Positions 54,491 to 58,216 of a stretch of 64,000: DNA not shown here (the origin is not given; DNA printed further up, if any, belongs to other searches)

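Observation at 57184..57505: Degenerate CheY-receiver-like insert inside the giant HdrA-like protein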

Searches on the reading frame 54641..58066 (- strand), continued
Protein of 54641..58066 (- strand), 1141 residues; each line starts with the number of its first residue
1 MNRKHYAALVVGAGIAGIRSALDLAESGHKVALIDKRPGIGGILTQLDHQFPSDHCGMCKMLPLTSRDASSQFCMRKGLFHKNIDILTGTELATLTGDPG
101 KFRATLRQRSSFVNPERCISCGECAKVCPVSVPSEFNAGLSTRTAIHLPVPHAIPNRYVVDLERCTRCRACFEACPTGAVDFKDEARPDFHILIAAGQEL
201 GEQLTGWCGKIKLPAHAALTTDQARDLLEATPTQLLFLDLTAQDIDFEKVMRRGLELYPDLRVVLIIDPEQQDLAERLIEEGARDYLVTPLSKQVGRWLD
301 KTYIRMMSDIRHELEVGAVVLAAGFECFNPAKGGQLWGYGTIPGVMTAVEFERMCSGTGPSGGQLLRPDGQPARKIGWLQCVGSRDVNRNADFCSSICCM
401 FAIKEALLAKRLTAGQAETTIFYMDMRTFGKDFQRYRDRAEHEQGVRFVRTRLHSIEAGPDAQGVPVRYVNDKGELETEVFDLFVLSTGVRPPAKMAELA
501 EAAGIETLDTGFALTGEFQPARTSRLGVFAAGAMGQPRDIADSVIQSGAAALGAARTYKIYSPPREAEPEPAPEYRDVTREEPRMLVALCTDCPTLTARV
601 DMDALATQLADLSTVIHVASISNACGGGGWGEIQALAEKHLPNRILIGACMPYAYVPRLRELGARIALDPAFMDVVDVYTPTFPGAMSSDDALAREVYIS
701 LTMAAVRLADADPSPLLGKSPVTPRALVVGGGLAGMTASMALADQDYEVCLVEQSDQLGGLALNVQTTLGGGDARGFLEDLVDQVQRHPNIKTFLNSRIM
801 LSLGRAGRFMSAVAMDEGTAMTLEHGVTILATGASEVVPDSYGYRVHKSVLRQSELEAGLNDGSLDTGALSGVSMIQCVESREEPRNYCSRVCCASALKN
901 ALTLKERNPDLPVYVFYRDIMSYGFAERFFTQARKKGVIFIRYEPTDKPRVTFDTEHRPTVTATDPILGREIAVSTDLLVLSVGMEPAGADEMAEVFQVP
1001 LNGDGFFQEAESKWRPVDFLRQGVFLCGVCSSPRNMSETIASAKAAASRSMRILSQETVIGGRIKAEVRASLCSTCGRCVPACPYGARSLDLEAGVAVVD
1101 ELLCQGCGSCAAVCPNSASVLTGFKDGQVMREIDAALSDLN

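Call 77: predict_structure(alignment_id=A3)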
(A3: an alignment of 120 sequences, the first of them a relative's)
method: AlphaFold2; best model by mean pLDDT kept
length: 1141 residues; sequences in the alignment: 120
mean_pLDDT: 87.7   pTM: 0.87
mean pLDDT of the five models: 87.7, 87.5, 87.1, 83.3, 82.6
residues with pLDDT >= 90: 642; 70-90: 413; 50-70: 70; < 50: 16
segments of 3 or more residues with pLDDT < 50: 72-78, 714-717
pLDDT, mean of each block of 10 residues (from residue 1): 81 91 88 88 79 68 59 50 85 93 92 81 90 88 85 66 90 89 90 94 93 94 95 94 92 91 94 90 90 89 90 94 93 87 93 88 88 94 89 90 94 94 89 90 95 85 88 89 95 93 95 93 96 88 94 93 63 78 92 83 93 93 81 94 90 66 87 83 72 87 86 59 95 97 96 95 90 94 97 95 91 86 95 89 88 93 91 93 86 92 96 95 91 96 92 94 90 96 89 91 91 87 91 92 96 83 72 86 81 85 73 79 67 74 40
secondary structure, 60 per line:
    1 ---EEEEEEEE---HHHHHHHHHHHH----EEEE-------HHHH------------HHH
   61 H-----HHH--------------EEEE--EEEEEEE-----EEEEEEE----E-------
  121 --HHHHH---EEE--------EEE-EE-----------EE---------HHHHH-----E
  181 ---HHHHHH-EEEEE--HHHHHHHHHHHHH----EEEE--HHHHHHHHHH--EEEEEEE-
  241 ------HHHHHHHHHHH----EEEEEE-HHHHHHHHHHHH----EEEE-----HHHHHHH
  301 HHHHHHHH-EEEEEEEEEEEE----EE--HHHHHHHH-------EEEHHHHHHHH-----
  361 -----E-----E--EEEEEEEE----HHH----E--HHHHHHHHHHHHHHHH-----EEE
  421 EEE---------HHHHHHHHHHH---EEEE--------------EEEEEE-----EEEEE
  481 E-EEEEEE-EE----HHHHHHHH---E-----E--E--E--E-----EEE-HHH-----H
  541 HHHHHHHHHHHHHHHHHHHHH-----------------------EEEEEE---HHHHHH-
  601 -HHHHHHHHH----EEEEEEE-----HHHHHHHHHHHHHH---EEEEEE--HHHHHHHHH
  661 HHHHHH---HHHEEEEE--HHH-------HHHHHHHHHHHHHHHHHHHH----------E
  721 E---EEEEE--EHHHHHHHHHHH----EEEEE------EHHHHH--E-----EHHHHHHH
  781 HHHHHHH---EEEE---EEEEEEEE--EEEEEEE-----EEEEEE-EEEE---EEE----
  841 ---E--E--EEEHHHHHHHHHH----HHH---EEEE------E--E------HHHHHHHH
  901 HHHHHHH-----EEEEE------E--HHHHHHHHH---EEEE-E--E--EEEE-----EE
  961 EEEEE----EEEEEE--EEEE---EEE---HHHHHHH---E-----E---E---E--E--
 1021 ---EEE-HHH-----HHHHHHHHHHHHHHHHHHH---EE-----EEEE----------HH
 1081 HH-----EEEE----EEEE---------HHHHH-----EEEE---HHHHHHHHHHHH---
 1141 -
elements in order (helices of 4 or more, strands of 3 or more residues): E4-11 H15-26 E31-34 H42-45 H58-61 E84-87 E90-96 E102-108 H123-127 E131-133 E142-144 H170-174 H184-189 E191-195 H198-210 E215-218 H221-230 E233-239 H247-257 E262-267 H269-280 E285-288 H294-308 E310-321 H330-337 E345-347 H348-355 E375-382 H397-412 E418-423 H433-443 E447-450 E465-470 E476-481 E483-488 H496-503 E528-530 H540-561 E585-590 H594-599 H602-610 E615-621 H627-640 E644-649 H652-666 E673-677 H690-709 E725-729 H733-743 E748-752 H760-764 H774-787 E791-794 E798-805 E808-814 E820-825 E827-830 E834-836 E850-852 H853-862 E873-876 H893-907 E913-917 H927-935 E939-942 E950-953 E959-965 E970-975 E978-981 E985-987 H991-997 E1024-1026 H1036-1054 E1065-1068 H1079-1082 E1088-1091 E1096-1099 H1109-1113 E1119-1122 H1126-1137
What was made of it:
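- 57131..57187 (-): Helix alpha5 (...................) with the family-specific motif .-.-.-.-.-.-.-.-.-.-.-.. It runs straight into the first strand of the resumed FAD fold. In the full-length model, helix 294-308 is followed by strand 310-321, with pLDDT 89-94 across the junction (call 77).
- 54641..58066 (-): Tandem HdrA-like flavoprotein, 1141 aa. Module 1 is the FAD fold plus inserted ferredoxin plus receiver. It is followed by an HdrA-N-domain-like linker, module 2 and a C-terminal ferredoxin domain. The full-length AlphaFold2 model has pTM 0.87 (call 77).
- On CheY-like receiver superfamily (PF00072 Response_reg): The same elements appear in the full-length model (call 77).
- Rigid embedding: in the full-length model (pTM 0.87) pLDDT is 89-95 through both junctions with no flexible linker (call 77).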

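Call 80: fold_search(model_id=the predicted structure, library=pdb)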
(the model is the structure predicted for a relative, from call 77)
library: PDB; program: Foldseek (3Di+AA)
matches with E <= 10: 1937; with E <= 0.001: 730
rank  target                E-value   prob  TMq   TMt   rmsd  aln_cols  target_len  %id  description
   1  8rvy_A                6.9e-48  1.00  0.42  0.71   5.1       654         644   27  CryoEM structure of the Elp-Hdr complex of Methanothermobacter marburgensis state 1 (composite structure) (released 2025-05-14)
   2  5odc_A                1.2e-46  1.00  0.30  0.50  11.2       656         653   28  Heterodisulfide reductase / [NiFe]-hydrogenase complex from Methanothermococcus thermolithotrophicus at 2.3 A resoluti (released 2017-08-30)
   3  8rvu_A                1.3e-46  1.00  0.35  0.56   9.1       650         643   26  CryoEM structure of the Elp-Hdr complex of Methanothermobacter marburgensis state 2 (composite structure) (released 2025-05-14)
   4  5odh_A                3.7e-46  1.00  0.30  0.50  11.5       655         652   28  Heterodisulfide reductase / [NiFe]-hydrogenase complex from Methanothermococcus thermolithotrophicus soaked with heter (released 2017-08-30)
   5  5odi_A                1.5e-45  1.00  0.30  0.50  11.4       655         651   28  Heterodisulfide reductase / [NiFe]-hydrogenase complex from Methanothermococcus thermolithotrophicus cocrystallized wi (released 2017-08-30)
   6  7bkb_A                1.3e-43  1.00  0.34  0.54   9.0       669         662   25  Formate dehydrogenase - heterodisulfide reductase - formylmethanofuran dehydrogenase complex from Methanospirillum hun (released 2021-09-29)
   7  7bkd_A                3.0e-43  1.00  0.43  0.70   5.1       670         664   25  Formate dehydrogenase - heterodisulfide reductase - formylmethanofuran dehydrogenase complex from Methanospirillum hun (released 2021-09-29)
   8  8rwn_A                3.1e-37  1.00  0.35  0.91   3.2       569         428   26  CryoEM structure of the Hdr(ABC)2 subunits of the Elp-Hdr complex of Methanothermobacter marburgensis (released 2025-05-14)
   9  8rvu_a                4.1e-37  1.00  0.35  0.91   3.5       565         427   26  CryoEM structure of the Elp-Hdr complex of Methanothermobacter marburgensis state 2 (composite structure) (released 2025-05-14)
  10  7bke_A                2.6e-35  1.00  0.35  0.86   5.8       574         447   27  Formate dehydrogenase - heterodisulfide reductase - formylmethanofuran dehydrogenase complex from Methanospirillum hun (released 2021-09-29)
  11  7bkd_a                8.4e-33  1.00  0.35  0.85   6.7       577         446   27  Formate dehydrogenase - heterodisulfide reductase - formylmethanofuran dehydrogenase complex from Methanospirillum hun (released 2021-09-29)
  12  6tjr_A                1.2e-26  1.00  0.27  0.87   2.7       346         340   25  Structure of HdrA-like subunit from Hyphomicrobium denitrificans (released 2020-08-19)
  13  3cty_A                1.4e-14  1.00  0.21  0.68   5.1       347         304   16  Crystal structure of T. acidophilum thioredoxin reductase (released 2009-02-24)
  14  3cty_B                2.3e-14  1.00  0.21  0.66   5.4       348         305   16  Crystal structure of T. acidophilum thioredoxin reductase (released 2009-02-24)
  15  6kyy_D                1.0e-13  1.00  0.21  0.49  14.4       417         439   13  Cu(II) complex of HOCl-induced flavoprotein disulfide reductase RclA from Escherichia coli (released 2020-02-05)
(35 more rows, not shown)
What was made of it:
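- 54641..58066 (-): Foldseek against HdrA chains gives E = 7e-48 (call 80).
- On HdrA (heterodisulfide reductase subunit A): Foldseek E = 7e-48 (call 80).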
